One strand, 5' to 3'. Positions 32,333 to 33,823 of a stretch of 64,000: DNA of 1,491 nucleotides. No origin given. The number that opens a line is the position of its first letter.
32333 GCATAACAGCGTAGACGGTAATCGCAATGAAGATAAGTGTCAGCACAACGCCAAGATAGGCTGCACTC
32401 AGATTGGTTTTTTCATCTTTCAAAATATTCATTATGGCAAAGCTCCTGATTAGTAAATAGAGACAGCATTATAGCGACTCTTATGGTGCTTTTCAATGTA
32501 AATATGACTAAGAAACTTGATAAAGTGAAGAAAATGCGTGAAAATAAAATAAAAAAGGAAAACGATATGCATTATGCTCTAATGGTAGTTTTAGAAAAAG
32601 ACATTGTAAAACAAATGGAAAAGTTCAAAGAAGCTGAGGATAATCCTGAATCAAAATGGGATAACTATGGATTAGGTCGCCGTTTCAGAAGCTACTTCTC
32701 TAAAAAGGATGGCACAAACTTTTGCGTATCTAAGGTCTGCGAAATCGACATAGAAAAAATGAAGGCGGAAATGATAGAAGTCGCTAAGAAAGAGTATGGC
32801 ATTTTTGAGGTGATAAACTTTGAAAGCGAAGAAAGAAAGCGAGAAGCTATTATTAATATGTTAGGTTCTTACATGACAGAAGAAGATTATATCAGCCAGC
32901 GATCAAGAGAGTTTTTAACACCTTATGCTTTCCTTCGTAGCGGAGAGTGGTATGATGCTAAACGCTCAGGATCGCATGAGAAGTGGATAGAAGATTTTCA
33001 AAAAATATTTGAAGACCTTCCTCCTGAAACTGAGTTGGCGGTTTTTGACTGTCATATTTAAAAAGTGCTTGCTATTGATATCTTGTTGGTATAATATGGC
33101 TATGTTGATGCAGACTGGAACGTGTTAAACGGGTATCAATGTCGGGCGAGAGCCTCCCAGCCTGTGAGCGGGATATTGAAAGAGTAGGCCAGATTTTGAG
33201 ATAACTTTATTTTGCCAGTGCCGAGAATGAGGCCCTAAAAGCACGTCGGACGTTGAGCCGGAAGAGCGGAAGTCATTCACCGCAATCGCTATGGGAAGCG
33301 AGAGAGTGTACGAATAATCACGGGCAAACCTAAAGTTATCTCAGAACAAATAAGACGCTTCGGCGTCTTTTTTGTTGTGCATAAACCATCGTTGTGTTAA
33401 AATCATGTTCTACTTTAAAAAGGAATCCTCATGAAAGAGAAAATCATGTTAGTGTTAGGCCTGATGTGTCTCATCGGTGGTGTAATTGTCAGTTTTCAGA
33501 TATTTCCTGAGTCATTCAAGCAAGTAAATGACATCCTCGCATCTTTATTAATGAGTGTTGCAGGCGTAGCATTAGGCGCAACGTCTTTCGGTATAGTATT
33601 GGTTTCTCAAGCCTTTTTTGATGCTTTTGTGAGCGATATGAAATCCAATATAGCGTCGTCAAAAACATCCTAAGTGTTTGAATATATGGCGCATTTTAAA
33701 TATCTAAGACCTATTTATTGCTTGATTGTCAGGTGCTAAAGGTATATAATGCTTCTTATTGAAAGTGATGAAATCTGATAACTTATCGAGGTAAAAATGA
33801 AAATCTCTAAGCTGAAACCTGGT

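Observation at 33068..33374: Stand-alone promoter, 270-nt ORF-free transcript and terminator: candidate structured ncRNA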

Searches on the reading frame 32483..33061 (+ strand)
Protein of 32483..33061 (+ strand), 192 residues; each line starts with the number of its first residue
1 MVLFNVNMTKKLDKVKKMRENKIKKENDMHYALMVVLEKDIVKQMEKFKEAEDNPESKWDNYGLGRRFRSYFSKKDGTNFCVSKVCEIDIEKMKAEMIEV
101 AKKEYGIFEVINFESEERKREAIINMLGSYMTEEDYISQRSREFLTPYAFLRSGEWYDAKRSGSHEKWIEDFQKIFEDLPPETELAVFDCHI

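Call 12: search_protein_families(library=pfam, proteins=[window:32483-33061:+], max_evalue=0.01)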
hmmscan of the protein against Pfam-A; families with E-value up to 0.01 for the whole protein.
window:32483-33061:+ (192 aa): 0 families

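Call 13: find_related_loci(query=window:32483-33061:+, collection=viral_contigs, flank=4000)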
Query window:32483-33061:+ (192 aa) in viral_contigs; peptide patterns used: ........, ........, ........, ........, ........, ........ (x = any residue, [..] = any of these).
13 stretches matched a pattern, but none encodes a relative of the query by tblastn (E <= 1e-3).

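Call 26: find_encoding_contigs(protein=window:32483-33061:+, flank=6000, max_places=10)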
Protein window:32483-33061:+ (192 aa): 2 contigs read that carry it; 2 places shown.
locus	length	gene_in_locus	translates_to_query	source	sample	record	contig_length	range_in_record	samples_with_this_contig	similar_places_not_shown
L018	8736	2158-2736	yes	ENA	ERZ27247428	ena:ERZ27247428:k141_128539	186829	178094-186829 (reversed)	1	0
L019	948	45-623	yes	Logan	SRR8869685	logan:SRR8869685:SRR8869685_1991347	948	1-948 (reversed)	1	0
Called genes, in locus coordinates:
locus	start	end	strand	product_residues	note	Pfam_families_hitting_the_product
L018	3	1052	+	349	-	?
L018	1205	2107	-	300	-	PF01145:Band_7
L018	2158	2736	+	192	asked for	-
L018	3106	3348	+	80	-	-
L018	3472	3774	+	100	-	-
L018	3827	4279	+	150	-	-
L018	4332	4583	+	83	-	-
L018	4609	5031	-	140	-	-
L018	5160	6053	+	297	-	-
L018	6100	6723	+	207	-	-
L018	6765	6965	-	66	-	-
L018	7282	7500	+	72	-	-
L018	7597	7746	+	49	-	-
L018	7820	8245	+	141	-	-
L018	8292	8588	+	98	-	-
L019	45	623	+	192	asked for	-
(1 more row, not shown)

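Call 33: find_homologous_proteins(query=window:32483-33061:+, max_evalue=0.001)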
Query window:32483-33061:+ (192 aa): 5 proteins with E <= 0.001 among 82 candidates.
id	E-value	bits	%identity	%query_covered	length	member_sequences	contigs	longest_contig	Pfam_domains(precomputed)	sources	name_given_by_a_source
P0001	2.3e-114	398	97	96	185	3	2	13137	-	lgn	-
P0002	7.7e-112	390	95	96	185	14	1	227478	-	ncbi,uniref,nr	ncbi:hypothetical protein [Serratia sp. Se-RSBMAAmG]|uniref:hypothetical protein n=1 Tax=Serratia sp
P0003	2.1e-97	343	92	85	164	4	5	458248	-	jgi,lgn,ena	-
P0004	3.1e-97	342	92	85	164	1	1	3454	-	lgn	-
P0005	2.5e-93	329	86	85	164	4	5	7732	-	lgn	-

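Call 34: find_encoding_contigs(protein=P0002, flank=5000, max_places=6)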
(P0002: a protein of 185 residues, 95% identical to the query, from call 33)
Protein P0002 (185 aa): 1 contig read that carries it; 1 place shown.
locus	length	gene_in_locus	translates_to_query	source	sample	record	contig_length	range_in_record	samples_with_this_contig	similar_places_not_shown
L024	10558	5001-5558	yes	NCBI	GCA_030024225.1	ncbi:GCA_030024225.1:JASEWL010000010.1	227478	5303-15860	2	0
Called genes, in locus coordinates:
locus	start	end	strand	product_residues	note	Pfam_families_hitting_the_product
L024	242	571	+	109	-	-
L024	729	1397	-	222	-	-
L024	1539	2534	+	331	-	-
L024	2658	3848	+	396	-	-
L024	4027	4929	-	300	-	PF01145:Band_7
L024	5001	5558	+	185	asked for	-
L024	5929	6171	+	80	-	-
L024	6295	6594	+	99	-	-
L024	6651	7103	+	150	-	-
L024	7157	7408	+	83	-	-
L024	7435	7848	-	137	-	-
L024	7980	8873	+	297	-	-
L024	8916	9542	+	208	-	-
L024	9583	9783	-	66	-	-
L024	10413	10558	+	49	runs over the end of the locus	-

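Call 35: find_encoding_contigs(protein=P0003, flank=5000, max_places=8)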
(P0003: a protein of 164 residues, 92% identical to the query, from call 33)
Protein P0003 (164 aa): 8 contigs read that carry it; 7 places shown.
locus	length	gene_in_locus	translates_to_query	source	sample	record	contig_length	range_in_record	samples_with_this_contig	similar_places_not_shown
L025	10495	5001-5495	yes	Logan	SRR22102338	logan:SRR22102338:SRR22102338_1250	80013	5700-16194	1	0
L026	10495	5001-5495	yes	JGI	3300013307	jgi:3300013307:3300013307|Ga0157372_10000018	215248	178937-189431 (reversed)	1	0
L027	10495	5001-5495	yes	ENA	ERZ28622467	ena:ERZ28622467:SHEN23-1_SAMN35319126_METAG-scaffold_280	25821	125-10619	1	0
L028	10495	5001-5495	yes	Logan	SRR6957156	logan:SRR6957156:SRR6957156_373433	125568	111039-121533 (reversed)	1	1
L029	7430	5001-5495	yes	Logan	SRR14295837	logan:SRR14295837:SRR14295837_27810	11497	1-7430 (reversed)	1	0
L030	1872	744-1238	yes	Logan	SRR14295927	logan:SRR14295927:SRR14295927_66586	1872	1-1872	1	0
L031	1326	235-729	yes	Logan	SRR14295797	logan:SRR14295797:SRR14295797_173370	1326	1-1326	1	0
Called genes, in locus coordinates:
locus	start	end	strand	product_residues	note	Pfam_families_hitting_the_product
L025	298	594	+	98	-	-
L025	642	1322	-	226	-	-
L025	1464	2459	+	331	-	-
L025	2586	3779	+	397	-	-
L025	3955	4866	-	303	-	PF01145:Band_7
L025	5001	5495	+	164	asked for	-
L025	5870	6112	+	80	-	-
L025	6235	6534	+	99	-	-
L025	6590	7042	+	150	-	-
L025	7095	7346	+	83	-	-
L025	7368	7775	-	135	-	-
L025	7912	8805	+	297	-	-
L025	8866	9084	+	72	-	-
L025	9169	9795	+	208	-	-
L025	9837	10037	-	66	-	-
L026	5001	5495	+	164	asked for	-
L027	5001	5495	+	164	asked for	-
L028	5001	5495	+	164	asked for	-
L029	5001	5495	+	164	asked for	-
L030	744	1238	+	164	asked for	-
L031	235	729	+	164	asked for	-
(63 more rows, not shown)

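Call 36: find_encoding_contigs(protein=P0005, flank=5000, max_places=8)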
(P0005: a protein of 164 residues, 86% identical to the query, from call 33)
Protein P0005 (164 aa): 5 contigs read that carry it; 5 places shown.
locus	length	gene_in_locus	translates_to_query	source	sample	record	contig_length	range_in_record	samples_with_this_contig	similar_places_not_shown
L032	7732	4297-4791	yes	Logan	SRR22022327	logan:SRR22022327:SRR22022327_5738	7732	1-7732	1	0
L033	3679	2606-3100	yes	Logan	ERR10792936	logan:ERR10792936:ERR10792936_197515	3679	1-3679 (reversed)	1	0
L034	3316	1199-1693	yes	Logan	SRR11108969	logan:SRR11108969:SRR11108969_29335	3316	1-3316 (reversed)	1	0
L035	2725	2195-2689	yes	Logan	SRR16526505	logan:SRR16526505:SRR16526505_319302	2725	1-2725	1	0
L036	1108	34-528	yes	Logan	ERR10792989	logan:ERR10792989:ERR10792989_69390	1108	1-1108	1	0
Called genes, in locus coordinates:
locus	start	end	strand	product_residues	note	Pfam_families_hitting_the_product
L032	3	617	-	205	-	?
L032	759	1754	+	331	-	-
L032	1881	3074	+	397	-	-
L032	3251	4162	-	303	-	PF01145:Band_7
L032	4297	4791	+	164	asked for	-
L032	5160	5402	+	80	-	-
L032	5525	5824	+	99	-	-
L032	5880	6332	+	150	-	-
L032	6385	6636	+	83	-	-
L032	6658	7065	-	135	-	-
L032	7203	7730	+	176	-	?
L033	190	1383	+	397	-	-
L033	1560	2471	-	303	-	PF01145:Band_7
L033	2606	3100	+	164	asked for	-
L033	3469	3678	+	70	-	?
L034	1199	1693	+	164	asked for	-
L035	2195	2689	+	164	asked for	-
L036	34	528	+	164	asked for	-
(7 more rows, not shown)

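Call 54: search_protein_families(library=phrogs, proteins=[window:32483-33061:+], max_evalue=0.001)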
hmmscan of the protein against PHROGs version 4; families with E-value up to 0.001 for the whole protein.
window:32483-33061:+ (192 aa): 1 family
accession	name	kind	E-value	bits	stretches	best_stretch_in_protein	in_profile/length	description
phrog_10079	-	unknown function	6.1e-15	56.4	2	27-110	135-214/344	-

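Call 90: search_protein_families(library=padloc, proteins=[window:32483-33061:+], max_evalue=0.01)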
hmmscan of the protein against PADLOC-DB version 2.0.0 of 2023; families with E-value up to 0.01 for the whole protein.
window:32483-33061:+ (192 aa): 0 families

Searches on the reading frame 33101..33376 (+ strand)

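Call 87: search_protein_families(library=pfam, proteins=[L052:1793-2287:-, L052:2288-2869:-, L046:2639-3124:-, L053:4164-4652:-, L053:4696-5439:-, L051:5135-5629:-, L051:5633-6151:-, L050:842-1360:-], max_evalue=0.01)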
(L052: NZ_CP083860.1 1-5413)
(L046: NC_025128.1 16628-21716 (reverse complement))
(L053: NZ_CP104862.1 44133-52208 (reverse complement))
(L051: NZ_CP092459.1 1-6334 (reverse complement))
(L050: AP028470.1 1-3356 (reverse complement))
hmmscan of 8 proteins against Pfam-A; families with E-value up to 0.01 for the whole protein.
L052:1793-2287:- (164 aa): 0 families

L052:2288-2869:- (193 aa): 0 families

L046:2639-3124:- (161 aa): 0 families

L053:4164-4652:- (162 aa): 0 families

L053:4696-5439:- (247 aa): 6 families
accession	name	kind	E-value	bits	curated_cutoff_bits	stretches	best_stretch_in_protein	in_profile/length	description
PF13384.12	HTH_23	-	4.5e-06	26.7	24.6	0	66-84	19-37/50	Homeodomain-like domain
PF13404.12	HTH_AsnC-type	-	0.00013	22.2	27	0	19-40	16-37/42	AsnC-type helix-turn-helix domain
PF20432.4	Xre-like-HTH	-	0.00018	22.1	25.8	0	119-137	24-42/63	Antitoxin Xre-like helix-turn-helix domain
PF08281.18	Sigma70_r4_2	-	0.00024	21.1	25.7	0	70-84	32-46/54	Sigma-70, region 4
PF13412.12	HTH_24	-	0.00059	19.8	21.9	0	19-40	16-37/48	Winged helix-turn-helix DNA-binding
PF01381.28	HTH_3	-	0.0081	16.6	23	0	225-238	15-28/55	Helix-turn-helix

L051:5135-5629:- (164 aa): 0 families

L051:5633-6151:- (172 aa): 0 families

L050:842-1360:- (172 aa): 0 families

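Call 90: search_protein_families(library=padloc, proteins=[L052:1793-2287:-, L052:2288-2869:-, L046:2639-3124:-, L053:4164-4652:-, L053:4696-5439:-, L051:5633-6151:-], max_evalue=0.01)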
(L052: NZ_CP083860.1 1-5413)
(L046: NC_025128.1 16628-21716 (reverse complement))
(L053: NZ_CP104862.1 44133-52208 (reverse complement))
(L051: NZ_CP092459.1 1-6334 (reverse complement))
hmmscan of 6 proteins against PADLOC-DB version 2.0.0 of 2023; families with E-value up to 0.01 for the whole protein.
L052:1793-2287:- (164 aa): 0 families

L052:2288-2869:- (193 aa): 0 families

L046:2639-3124:- (161 aa): 1 family
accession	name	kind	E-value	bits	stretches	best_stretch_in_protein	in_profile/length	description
PDLC04606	PDC-M37B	-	0.0078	13.4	1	67-131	298-362/390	-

L053:4164-4652:- (162 aa): 0 families

L053:4696-5439:- (247 aa): 1 family
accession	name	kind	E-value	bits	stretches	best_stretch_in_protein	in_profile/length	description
PDLC04133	mad1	-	1.7e-05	23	0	70-95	11-36/60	mads_1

L051:5633-6151:- (172 aa): 0 families

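Call 91: search_protein_families(library=ncbifam, proteins=[L052:1793-2287:-, L052:2288-2869:-, L046:2639-3124:-, L053:4164-4652:-, L053:4696-5439:-, L051:5633-6151:-], max_evalue=0.01)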
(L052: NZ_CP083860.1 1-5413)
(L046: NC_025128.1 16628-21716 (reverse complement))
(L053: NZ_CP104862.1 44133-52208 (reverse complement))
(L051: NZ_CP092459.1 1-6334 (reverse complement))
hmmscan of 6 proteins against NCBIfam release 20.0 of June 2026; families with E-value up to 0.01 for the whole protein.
L052:1793-2287:- (164 aa): 1 family
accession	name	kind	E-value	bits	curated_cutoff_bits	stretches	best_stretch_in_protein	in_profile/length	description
NF007263.0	PRK09717.1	equivalog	5.2e-06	26.6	324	1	45-161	61-172/179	stationary phase growth adaptation protein YjaZ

L052:2288-2869:- (193 aa): 0 families

L046:2639-3124:- (161 aa): 0 families

L053:4164-4652:- (162 aa): 1 family
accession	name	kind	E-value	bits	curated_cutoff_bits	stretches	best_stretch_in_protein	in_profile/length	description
NF007263.0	PRK09717.1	equivalog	0.00021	21.4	324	1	32-136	41-153/179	stationary phase growth adaptation protein YjaZ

L053:4696-5439:- (247 aa): 0 families

L051:5633-6151:- (172 aa): 0 families

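Call 113: search_solved_structures(query=A5, max_evalue=1)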
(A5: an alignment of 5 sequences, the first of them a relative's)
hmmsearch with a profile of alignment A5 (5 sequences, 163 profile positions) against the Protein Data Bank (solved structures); distinct sequences matched with E-value up to 1: 0.

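Call 115: find_homologous_proteins(query=L052:1793-2287:-, max_evalue=0.00001)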
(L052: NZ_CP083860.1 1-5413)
Query L052:1793-2287:- (164 aa): 16 proteins with E <= 0.00001 among 19 candidates.
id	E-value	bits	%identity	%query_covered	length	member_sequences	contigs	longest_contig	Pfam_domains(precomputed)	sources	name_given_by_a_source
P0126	2.3e-107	374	99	100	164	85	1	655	PF27200.1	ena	-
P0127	1.2e-87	310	82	100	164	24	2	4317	PF27200.1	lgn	-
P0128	1.0e-82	294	79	100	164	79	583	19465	PF27200.1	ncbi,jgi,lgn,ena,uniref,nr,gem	ncbi:TPA: hypothetical protein NV783_004426 [Escherichia coli]|jgi:hypothetical protein|uniref:Uncha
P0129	1.3e-82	293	79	100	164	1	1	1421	PF27200.1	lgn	-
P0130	4.3e-77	275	74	100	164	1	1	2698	PF27200.1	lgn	-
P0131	3.4e-76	273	74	100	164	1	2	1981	PF27200.1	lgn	-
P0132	2.1e-75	270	73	100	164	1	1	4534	PF27200.1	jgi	-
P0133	1.2e-50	189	56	98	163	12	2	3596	PF27200.1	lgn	-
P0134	1.8e-50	189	55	98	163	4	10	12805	PF27200.1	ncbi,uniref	ncbi:hypothetical protein [Aeromonas dhakensis]|uniref:hypothetical protein n=2 Tax=Aeromonas dhaken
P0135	1.8e-49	186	53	96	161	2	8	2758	PF27200.1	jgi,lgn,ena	jgi:hypothetical protein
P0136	9.4e-47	177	50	99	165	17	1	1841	PF27200.1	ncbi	-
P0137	5.6e-44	168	48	98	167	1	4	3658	PF27200.1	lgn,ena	-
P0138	9.9e-44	167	48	98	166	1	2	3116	PF27200.1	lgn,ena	-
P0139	1.8e-43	166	48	98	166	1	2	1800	PF27200.1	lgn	-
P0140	4.4e-30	123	40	96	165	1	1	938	PF27200.1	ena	-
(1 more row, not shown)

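Call 121: predict_structure(alignment_id=A7)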
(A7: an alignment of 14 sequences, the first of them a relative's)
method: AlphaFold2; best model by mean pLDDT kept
length: 164 residues; sequences in the alignment: 14
mean_pLDDT: 79.8   pTM: 0.80
mean pLDDT of the five models: 79.8, 79.9, 79.9, 79.5, 79.4
residues with pLDDT >= 90: 55; 70-90: 67; 50-70: 39; < 50: 3
segments of 3 or more residues with pLDDT < 50: 135-137
pLDDT, mean of each block of 10 residues (from residue 1): 76 86 92 92 70 58 76 90 92 73 76 87 89 58 75 91 68
secondary structure, 60 per line:
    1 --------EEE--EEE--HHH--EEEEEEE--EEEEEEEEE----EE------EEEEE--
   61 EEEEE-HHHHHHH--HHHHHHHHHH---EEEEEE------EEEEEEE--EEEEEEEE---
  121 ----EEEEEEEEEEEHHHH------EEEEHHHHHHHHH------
elements in order: E9-11 E14-16 E24-30 E33-41 E54-58 E61-65 H67-73 H76-85 E89-94 E101-107 E110-117 E125-135 H136-139 E146-149 H150-158

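Call 124: fold_search(model_id=the predicted structure, library=pdb)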
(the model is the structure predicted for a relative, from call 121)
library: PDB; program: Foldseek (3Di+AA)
matches with E <= 10: 562; with E <= 0.001: 0
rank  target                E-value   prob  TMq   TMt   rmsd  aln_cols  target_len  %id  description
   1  6gny_A                7.1e-02  0.38  0.24  0.33   8.3       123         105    7  Crystal structure of the MAJIN-TERB2 heterotetrameric complex (released 2018-12-12)
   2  4c0a_F                8.5e-02  0.47  0.23  0.12  16.4       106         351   10  Arf1(Delta1-17)in complex with BRAG2 Sec7-PH domain (released 2013-09-25)
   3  6j08_C                9.0e-02  0.23  0.23  0.31   9.1       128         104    7  Crystal structure of human MAJIN and TERB2 (released 2019-02-27)
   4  5nlv                  9.6e-02  0.51  0.24  0.12  15.4       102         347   12  Brag2 Sec7-PH (390-763) (released 2017-09-27)
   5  6j08_B                1.1e-01  0.41  0.25  0.35   8.6       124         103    7  Crystal structure of human MAJIN and TERB2 (released 2019-02-27)
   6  2dfk_C                1.3e-01  0.23  0.20  0.11  11.5        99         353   11  Crystal structure of the CDC42-Collybistin II complex (released 2006-05-02)
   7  4c0a_E                1.6e-01  0.30  0.23  0.12  16.6       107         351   10  Arf1(Delta1-17)in complex with BRAG2 Sec7-PH domain (released 2013-09-25)
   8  6gny_C                1.7e-01  0.35  0.27  0.37   7.9       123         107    6  Crystal structure of the MAJIN-TERB2 heterotetrameric complex (released 2018-12-12)
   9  4c0a_A                1.8e-01  0.35  0.24  0.12  16.2       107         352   10  Arf1(Delta1-17)in complex with BRAG2 Sec7-PH domain (released 2013-09-25)
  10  5nly_A                1.8e-01  0.21  0.21  0.11  16.5       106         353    8  Brag2 Sec7-PH (390-763), P212121 (released 2017-09-27)
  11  2dfk_A                1.8e-01  0.20  0.20  0.11  11.4        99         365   11  Crystal structure of the CDC42-Collybistin II complex (released 2006-05-02)
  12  1kz7_A                1.9e-01  0.30  0.22  0.12  11.2       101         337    9  Crystal Structure of the DH/PH Fragment of Murine Dbs in Complex with the Placental Isoform of Human Cdc42 (released 2002-03-20)
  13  5nly_B                1.9e-01  0.25  0.22  0.11  16.4       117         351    8  Brag2 Sec7-PH (390-763), P212121 (released 2017-09-27)
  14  1lb1_A                1.9e-01  0.23  0.21  0.12  11.4       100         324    9  Crystal Structure of the Dbl and Pleckstrin homology domains of Dbs in complex with RhoA (released 2002-05-29)
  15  4mt6                  2.2e-01  0.16  0.20  0.10  12.5        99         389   11  Crystal structure of closed inactive collybistin (released 2014-08-13)
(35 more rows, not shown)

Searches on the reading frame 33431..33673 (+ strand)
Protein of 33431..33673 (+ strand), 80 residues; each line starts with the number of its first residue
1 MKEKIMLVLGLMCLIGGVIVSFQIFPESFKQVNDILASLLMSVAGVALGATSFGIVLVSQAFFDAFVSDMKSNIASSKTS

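Call 12: search_protein_families(library=pfam, proteins=[window:33431-33673:+], max_evalue=0.01)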
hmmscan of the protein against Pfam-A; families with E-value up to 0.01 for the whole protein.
window:33431-33673:+ (80 aa): 0 families

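Call 27: find_encoding_contigs(protein=window:33431-33673:+, flank=6000, max_places=10)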
Protein window:33431-33673:+ (80 aa): 4 contigs read that carry it; 4 places shown.
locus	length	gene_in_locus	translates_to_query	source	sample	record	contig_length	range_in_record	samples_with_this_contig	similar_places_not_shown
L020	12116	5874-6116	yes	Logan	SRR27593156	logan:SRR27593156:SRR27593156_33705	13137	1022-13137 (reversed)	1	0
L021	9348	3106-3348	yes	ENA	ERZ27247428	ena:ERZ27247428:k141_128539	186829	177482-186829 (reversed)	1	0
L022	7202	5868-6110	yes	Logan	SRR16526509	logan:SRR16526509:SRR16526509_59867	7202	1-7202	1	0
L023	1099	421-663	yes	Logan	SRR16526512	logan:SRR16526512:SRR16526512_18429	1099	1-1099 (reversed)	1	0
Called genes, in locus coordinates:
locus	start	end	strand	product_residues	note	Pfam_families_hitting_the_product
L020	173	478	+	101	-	-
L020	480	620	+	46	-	-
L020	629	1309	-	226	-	-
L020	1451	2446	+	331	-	-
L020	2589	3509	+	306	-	-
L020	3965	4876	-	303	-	PF01145:Band_7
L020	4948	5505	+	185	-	-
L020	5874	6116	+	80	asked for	-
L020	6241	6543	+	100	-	-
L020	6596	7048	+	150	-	-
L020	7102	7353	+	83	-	-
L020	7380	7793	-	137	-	-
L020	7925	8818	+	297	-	-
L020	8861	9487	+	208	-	-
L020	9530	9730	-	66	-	-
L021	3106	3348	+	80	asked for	-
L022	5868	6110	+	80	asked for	-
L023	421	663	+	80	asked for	-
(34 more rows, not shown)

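Call 54: search_protein_families(library=phrogs, proteins=[window:33431-33673:+], max_evalue=0.001)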
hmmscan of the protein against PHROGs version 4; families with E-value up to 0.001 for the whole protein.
window:33431-33673:+ (80 aa): 0 families

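Call 90: search_protein_families(library=padloc, proteins=[window:33431-33673:+], max_evalue=0.01)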
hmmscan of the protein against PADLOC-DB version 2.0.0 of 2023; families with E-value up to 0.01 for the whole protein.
window:33431-33673:+ (80 aa): 0 families
